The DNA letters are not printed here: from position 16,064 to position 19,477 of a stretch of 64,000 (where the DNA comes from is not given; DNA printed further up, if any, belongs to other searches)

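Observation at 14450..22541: Compositionally foreign (about 40% GC) island carrying TetR plus a tripartite RND efflux pump, with a trailing intermediate-GC region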

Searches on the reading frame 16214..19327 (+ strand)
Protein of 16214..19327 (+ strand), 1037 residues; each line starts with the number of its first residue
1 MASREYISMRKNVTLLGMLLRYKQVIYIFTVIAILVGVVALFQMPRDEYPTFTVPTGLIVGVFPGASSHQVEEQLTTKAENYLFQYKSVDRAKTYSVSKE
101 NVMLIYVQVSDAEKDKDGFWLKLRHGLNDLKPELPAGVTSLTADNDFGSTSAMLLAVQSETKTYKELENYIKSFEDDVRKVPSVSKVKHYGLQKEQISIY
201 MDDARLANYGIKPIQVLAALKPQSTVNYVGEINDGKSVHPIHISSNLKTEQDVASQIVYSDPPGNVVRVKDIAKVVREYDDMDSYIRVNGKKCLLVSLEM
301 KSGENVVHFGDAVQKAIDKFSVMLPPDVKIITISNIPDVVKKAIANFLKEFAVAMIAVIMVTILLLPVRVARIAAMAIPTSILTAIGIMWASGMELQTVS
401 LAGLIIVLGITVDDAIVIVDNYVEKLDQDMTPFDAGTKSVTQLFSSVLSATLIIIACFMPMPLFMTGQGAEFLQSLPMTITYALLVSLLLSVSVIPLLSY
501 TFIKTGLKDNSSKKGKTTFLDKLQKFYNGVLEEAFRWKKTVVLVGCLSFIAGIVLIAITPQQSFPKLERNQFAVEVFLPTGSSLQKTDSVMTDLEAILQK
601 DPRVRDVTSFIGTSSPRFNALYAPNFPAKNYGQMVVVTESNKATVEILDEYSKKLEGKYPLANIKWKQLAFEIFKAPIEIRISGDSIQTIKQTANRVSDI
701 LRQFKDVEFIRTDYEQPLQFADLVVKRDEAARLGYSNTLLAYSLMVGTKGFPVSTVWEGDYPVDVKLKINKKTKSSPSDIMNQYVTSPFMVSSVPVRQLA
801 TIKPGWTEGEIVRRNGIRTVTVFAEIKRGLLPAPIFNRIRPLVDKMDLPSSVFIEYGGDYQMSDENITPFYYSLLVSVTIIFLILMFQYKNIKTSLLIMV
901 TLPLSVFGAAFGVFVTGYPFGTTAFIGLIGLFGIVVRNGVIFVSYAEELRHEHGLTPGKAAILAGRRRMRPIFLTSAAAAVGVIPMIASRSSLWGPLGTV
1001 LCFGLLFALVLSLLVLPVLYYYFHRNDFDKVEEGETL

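Call 3: search_protein_families(library=pfam, proteins=[window:16214-19327:+])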
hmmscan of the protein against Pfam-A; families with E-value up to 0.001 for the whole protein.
window:16214-19327:+ (1037 aa): 3 families
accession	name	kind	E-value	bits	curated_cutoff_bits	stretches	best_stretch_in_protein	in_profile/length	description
PF00873.25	ACR_tran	-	5.1e-170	567.9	28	1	24-1024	10-1021/1021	AcrB/AcrD/AcrF family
PF03176.21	MMPL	-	7.5e-14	51.9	20.5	2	353-540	153-322/333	MMPL family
PF02355.23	SecD_SecF_C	-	3.4e-06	27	20.5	1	331-491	16-175/189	Protein export membrane protein SecD/SecF, C-terminal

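Call 11: find_related_loci(query=window:16214-19327:+, collection=genome_contigs, flank=10000)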
Query window:16214-19327:+ (1037 aa) in genome_contigs; peptide patterns used: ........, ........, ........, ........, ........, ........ (x = any residue, [..] = any of these).
71 stretches matched a pattern; 12 encode a relative of the query (tblastn E <= 1e-3); 11 distinct loci.
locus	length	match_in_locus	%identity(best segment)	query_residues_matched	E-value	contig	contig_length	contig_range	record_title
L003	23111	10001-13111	88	1-1037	0e+0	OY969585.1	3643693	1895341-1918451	MAG: Ignavibacteriota bacterium isolate MFD03726.bin.c.11 genome assembly, chromosome: 1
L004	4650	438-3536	85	2-1034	0e+0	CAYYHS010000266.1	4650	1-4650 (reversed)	MAG TPA_asm: uncultured Chitinophagaceae bacterium isolate binchicken_co54_148 genome assembly, contig: NODE_35811_lengt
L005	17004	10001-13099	85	5-1037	0e+0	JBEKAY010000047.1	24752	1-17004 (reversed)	MAG: Bacteroidota bacterium isolate SPRUCE 123 SPRUCE_123_47, whole genome shotgun sequence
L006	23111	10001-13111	85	1-1037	0e+0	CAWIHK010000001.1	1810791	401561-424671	MAG: Ignavibacteriota bacterium isolate MFD03726.bin.1.201 genome assembly, contig: contig_54644, whole genome shotgun s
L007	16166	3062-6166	82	1-1035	0e+0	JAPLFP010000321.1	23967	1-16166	MAG: Ignavibacteriales bacterium isolate LacPavin_0920_SED5_MAG_52_10 LacPavin_0920_SED5_scaffold_784143, whole genome s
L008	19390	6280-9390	84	1-1037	0e+0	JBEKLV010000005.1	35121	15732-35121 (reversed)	MAG: Bacteroidota bacterium isolate SPRUCE 379 SPRUCE_379_5, whole genome shotgun sequence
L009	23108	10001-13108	88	2-1037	0e+0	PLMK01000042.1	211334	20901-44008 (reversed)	MAG: Ignavibacteriae bacterium isolate fen_1300 73.20120800_E3D.21_contig_3046, whole genome shotgun sequence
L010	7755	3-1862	88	416-1035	0e+0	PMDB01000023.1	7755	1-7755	MAG: Ignavibacteriae bacterium isolate fen_1287 73.20120700_E2X.73_contig_378812, whole genome shotgun sequence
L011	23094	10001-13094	81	5-1035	0e+0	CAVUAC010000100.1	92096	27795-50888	MAG: uncultured Bacteroidetes bacterium isolate MFD04408.bin.2.163 genome assembly, contig: contig_98845, whole genome s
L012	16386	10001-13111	88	1-1037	0e+0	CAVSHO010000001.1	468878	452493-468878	MAG: Ignavibacteriota bacterium isolate MFD01476.bin.2.68 genome assembly, contig: contig_10165, whole genome shotgun se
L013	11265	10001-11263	86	2-422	0e+0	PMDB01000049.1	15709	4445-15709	MAG: Ignavibacteriae bacterium isolate fen_1287 73.20120700_E2X.73_contig_232800, whole genome shotgun sequence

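Call 27: search_protein_families(library=ncbifam, proteins=[window:16214-19327:+])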
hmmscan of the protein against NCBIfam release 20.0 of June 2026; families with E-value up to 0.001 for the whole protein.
window:16214-19327:+ (1037 aa): 18 families
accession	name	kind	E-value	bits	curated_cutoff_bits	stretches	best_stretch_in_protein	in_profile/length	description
NF033617.1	RND_permease_2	subfamily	3.5e-136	455.6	1250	1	28-1025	13-1009/1009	multidrug efflux RND transporter permease subunit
NF000282.2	RND_permease_1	subfamily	3.8e-114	382.6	1250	1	28-1023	13-1027/1029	multidrug efflux RND transporter permease subunit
TIGR00915.1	2A0602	subfamily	1.4e-100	337.7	940.35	2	27-613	13-612/1050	efflux RND transporter permease subunit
TIGR00914.1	2A0601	subfamily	1.4e-100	337.6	701.45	1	22-1033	12-1045/1051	CusA/CzcA family heavy metal efflux RND transporter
NF007905.0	PRK10614.1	equivalog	1.8e-79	267.6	1774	1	25-1025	12-1010/1025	multidrug efflux RND transporter permease subunit MdtC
NF007798.0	PRK10503.1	equivalog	8.1e-71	238.9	1584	1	29-1025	26-1024/1040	MdtB/MuxB family multidrug efflux RND transporter permease subunit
NF007842.1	PRK10555.1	equivalog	2.8e-69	234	1854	2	27-613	13-614/1036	multidrug efflux RND transporter permease AcrD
NF007131.0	PRK09577.1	equivalog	8.1e-67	225.8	1768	2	27-604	13-601/1045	multidrug efflux RND transporter permease subunit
NF007133.0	PRK09579.1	equivalog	9.5e-64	215.4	1763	2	25-566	13-552/1017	multidrug efflux RND transporter permease subunit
NF011706.2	PRK15127.1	equivalog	3.5e-63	213.9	2150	2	26-595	12-595/1049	multidrug efflux RND transporter permease subunit AcrB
NF000037.1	RND_perm_OqxB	exception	7.2e-58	196.2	2200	1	29-1021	17-1032/1050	multidrug efflux RND transporter permease subunit OqxB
TIGR00921.1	2A067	subfamily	2e-21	75.8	351.9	2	775-1024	94-347/733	hydrophobe/amphiphile efflux-3 (HAE3) family transporter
TIGR00916.1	2A0604s01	subfamily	6.4e-09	35.7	148.6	1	341-484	84-227/231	SecD/SecF family protein translocase subunit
TIGR00966.2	transloc_SecF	equivalog_domain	2e-08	34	160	1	267-489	50-270/279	protein translocase subunit SecF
TIGR00833.1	actII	subfamily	4.6e-08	31.8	874.7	1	358-558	197-379/910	MMPL family RND transporter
NF009585.0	PRK13024.1-5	equivalog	1.5e-07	29.8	1037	1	325-524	474-669/993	protein translocase subunit SecDF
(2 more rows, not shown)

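Call 52: search_protein_families(library=pfam, proteins=[L003:6394-8079:+, L003:14899-15975:-, L003:16170-17318:+, L005:6378-7373:-, L005:14748-15755:+, L012:7185-7787:+, L012:14654-15310:+, L012:15407-16069:+, L009:5590-7896:+, L009:14576-15106:+], max_evalue=0.01)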
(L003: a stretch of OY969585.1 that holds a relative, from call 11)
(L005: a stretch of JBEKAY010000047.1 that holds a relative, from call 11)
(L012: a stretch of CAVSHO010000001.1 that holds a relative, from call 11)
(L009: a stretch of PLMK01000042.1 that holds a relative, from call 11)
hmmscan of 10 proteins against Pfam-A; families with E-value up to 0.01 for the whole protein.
L003:6394-8079:+ (561 aa): 3 families
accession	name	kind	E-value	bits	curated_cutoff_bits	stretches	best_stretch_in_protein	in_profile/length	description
PF18962.6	Por_Secre_tail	-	3.9e-13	49.9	27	1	482-558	2-74/75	Secretion system C-terminal sorting domain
PF07581.17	Glug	-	1.6e-11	44.2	20.5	2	137-156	8-28/28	The GLUG motif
PF13585.12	CHU_C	-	0.00038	21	27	1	487-551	15-75/86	CHU_C Type IX secretion signal domain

L003:14899-15975:- (358 aa): 2 families
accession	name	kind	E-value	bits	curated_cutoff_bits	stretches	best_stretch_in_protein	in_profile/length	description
PF01625.27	PMSR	-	3.8e-64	216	23.7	1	40-191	1-152/153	Peptide methionine sulfoxide reductase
PF01641.26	SelR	-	1e-46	158.1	24.9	1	227-341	1-116/116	SelR domain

L003:16170-17318:+ (382 aa): 1 family
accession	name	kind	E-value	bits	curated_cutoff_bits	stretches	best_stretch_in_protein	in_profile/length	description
PF01976.22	DUF116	-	5.5e-23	81.6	25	1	216-371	12-155/155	Protein of unknown function DUF116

L005:6378-7373:- (331 aa): 1 family
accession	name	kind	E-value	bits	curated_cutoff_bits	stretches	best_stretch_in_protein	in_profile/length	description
PF00248.27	Aldo_ket_red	-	8.2e-71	238.9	24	1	27-326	2-289/291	Aldo/keto reductase family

L005:14748-15755:+ (335 aa): 1 family
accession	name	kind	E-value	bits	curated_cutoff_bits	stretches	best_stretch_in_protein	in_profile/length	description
PF00248.27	Aldo_ket_red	-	4.2e-77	259.5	24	1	24-312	2-287/291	Aldo/keto reductase family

L012:7185-7787:+ (200 aa): 0 families

L012:14654-15310:+ (218 aa): 1 family
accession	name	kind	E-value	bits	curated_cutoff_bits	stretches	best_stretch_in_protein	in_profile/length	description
PF01223.29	Endonuclease_NS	-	6.8e-41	140.8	23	1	26-215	15-216/223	DNA/RNA non-specific endonuclease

L012:15407-16069:+ (220 aa): 2 families
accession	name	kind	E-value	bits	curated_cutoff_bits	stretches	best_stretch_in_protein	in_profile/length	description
PF13784.11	Fic_N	-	5.7e-26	90.8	26.7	1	27-108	1-82/82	Fic/DOC family N-terminal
PF02661.23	Fic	-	1.4e-17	64.8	24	1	116-214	2-93/93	Fic/DOC family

L009:5590-7896:+ (768 aa): 2 families
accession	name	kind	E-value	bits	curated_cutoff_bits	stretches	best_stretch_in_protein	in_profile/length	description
PF01103.29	Omp85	-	2.8e-30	106.4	24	1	520-733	106-309/325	Omp85 superfamily domain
PF07244.20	POTRA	-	5.5e-13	49.9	21.3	1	166-232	17-77/79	Surface antigen variable number repeat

L009:14576-15106:+ (176 aa): 1 family
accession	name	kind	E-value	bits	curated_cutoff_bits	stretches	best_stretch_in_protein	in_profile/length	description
PF01734.28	Patatin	-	3.1e-17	63.8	27.7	1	10-115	1-118/191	Patatin-like phospholipase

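Call 53: find_related_loci(query=window:16214-19327:+, collection=viral_contigs, flank=10000)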
Query window:16214-19327:+ (1037 aa) in viral_contigs; peptide patterns used: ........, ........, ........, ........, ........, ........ (x = any residue, [..] = any of these).
4 stretches matched a pattern, but none encodes a relative of the query by tblastn (E <= 1e-3).

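Call 59: search_solved_structures(query=window:16214-19327:+, max_evalue=1e-20)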
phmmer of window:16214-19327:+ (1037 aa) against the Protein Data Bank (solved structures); distinct sequences matched with E-value up to 1e-20: 80 (the best 60 are shown).
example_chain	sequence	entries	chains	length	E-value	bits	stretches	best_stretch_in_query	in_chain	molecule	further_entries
6vej_A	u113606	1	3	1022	9.3e-121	407.6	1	16-1025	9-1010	Probable Resistance-Nodulation-Cell Division (RND) efflux transporter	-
9xwg_A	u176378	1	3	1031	3e-117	396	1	18-1028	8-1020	Multidrug efflux RND transporter permease subunit MexK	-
20yy_A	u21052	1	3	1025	4.3e-117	395.4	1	18-1026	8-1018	Multidrug efflux RND transporter permease subunit MexK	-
7wlv_A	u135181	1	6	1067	2.3e-67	230.9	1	28-1022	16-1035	Efflux pump membrane transporter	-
9qps_A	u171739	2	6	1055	3.9e-67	230.1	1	27-611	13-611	Multidrug resistance protein MdtF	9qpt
6z12_A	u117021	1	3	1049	6.4e-67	229.4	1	27-595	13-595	Efflux pump membrane transporter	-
9qpr_C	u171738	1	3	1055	9.1e-67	228.9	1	27-594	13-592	Multidrug resistance protein MdtF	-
9lyj_C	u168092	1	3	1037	5e-66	226.4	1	27-594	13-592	Multidrug resistance protein MdtF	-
4mt1_A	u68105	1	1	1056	6.3e-65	222.8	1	27-614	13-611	Drug efflux protein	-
8zxs_A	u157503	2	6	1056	7.5e-65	222.5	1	28-1022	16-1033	Efflux pump membrane transporter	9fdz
7cz9_A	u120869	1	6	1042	8.5e-65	222.3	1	28-1022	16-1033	Efflux pump membrane transporter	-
8gjj_B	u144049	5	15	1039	1.2e-64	221.8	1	28-1024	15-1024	Efflux pump membrane transporter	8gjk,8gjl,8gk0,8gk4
8yr0_A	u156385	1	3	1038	1.5e-64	221.5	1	28-618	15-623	Cation/multidrug efflux pump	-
6vks_A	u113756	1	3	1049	3.3e-64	220.4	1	27-614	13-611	Efflux pump membrane transporter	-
8deu_A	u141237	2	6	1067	3.5e-64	220.3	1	27-614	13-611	Efflux pump membrane transporter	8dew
8f3e_A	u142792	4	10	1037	3.4e-63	217.1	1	27-598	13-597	Efflux pump membrane transporter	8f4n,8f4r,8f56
8p1i_A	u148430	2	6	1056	7.4e-63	215.9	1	27-1032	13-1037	Efflux pump membrane transporter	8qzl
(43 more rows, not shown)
